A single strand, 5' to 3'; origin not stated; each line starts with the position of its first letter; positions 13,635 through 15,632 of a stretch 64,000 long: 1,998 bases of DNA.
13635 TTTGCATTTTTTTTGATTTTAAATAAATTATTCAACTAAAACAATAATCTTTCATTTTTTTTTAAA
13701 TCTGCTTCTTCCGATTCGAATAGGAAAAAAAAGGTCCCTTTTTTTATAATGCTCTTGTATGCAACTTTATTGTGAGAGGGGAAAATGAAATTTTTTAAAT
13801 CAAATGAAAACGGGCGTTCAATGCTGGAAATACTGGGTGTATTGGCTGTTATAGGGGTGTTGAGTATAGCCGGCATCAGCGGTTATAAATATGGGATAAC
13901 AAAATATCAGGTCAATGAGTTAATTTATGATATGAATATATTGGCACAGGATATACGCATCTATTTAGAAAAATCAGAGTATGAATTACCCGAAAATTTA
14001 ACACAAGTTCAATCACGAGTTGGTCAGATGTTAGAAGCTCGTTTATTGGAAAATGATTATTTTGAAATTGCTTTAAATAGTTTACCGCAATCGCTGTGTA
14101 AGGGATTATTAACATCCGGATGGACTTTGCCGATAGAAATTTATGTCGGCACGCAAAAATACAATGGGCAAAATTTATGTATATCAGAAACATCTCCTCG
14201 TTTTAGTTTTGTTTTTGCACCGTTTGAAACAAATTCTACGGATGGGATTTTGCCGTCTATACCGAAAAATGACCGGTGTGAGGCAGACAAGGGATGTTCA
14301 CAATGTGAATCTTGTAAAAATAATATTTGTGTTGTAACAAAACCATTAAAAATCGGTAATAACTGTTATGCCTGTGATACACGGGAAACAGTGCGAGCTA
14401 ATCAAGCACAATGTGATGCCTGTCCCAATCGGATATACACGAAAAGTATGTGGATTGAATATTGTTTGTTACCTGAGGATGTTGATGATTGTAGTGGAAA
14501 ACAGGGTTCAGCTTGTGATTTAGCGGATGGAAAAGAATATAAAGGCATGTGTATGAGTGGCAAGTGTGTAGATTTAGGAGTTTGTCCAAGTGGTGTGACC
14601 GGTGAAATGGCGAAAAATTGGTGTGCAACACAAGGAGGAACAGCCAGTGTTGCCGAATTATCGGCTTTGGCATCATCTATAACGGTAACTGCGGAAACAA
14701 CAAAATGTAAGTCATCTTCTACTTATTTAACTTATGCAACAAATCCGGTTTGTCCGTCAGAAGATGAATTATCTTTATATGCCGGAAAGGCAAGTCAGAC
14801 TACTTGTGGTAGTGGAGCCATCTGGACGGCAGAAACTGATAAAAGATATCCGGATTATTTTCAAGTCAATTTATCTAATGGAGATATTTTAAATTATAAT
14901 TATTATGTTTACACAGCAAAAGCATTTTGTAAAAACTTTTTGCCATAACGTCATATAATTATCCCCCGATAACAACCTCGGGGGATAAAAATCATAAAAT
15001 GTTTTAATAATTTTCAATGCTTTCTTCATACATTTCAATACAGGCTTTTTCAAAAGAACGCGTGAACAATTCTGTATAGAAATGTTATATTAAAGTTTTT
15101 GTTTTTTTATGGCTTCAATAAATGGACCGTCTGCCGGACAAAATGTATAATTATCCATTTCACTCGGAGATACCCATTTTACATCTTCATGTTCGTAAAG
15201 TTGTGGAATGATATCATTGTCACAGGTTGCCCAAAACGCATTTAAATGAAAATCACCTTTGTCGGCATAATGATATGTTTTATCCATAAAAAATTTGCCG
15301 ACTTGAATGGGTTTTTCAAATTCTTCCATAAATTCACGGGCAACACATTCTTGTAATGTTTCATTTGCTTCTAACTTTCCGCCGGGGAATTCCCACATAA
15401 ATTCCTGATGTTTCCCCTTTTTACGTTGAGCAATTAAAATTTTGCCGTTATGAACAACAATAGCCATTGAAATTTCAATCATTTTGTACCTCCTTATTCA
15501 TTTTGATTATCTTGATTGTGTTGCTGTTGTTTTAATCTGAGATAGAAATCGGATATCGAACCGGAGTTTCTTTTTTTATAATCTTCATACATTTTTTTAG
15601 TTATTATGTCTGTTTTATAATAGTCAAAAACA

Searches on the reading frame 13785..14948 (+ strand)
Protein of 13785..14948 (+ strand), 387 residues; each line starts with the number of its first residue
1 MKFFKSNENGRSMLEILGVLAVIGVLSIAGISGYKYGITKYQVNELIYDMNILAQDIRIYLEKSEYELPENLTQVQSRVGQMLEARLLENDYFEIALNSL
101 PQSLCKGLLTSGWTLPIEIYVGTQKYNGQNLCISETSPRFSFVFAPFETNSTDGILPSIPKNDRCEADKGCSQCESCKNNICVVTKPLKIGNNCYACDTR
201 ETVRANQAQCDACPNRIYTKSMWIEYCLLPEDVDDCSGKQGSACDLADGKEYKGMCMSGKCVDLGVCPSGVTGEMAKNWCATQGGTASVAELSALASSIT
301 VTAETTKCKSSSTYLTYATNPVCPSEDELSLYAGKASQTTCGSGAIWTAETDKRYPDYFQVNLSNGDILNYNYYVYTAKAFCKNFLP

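Call 11: search_protein_families(library=pfam, proteins=[window:13785-14948:+], max_evalue=0.01)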
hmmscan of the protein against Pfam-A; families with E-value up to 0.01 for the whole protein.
window:13785-14948:+ (387 aa): 0 families

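Call 15: find_encoding_contigs(protein=window:13785-14948:+, flank=3000, max_places=10)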
Protein window:13785-14948:+ (387 aa): 23 contigs read that carry it; 2 places shown.
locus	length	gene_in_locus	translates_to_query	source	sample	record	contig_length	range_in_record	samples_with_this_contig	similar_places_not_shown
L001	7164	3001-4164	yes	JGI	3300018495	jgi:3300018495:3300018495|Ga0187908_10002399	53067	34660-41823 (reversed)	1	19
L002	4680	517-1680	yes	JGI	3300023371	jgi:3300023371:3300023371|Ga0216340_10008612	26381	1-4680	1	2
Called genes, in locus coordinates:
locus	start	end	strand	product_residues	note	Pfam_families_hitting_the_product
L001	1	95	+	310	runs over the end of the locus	PF13793:Pribosyltran_N, PF00156:Pribosyltran, PF14572:Pribosyl_synth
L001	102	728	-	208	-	-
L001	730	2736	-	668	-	-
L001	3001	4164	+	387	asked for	-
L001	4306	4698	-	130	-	PF00293:NUDIX, PF14815:NUDIX_4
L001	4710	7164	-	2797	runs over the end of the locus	-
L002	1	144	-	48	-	?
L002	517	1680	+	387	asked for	-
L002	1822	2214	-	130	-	PF00293:NUDIX, PF14815:NUDIX_4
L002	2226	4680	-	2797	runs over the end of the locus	-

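Call 80: search_protein_families(library=ncbifam, proteins=[window:13785-14948:+], max_evalue=1)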
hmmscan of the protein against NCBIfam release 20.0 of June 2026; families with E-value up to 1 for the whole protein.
window:13785-14948:+ (387 aa): 0 families

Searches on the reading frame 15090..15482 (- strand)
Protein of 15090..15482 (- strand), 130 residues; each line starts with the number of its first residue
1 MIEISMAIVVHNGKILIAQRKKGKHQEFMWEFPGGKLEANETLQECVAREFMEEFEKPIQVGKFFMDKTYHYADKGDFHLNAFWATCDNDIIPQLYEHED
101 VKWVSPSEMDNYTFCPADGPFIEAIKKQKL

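Call 11: search_protein_families(library=pfam, proteins=[window:15090-15482:-], max_evalue=0.01)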
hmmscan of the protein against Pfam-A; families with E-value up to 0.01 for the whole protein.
window:15090-15482:- (130 aa): 2 families
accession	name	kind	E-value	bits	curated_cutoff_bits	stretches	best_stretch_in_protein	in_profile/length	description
PF00293.34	NUDIX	-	2.8e-18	66.7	21.1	1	4-123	4-132/134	NUDIX domain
PF14815.12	NUDIX_4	-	8.6e-17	61.4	35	1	7-123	3-112/113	NUDIX domain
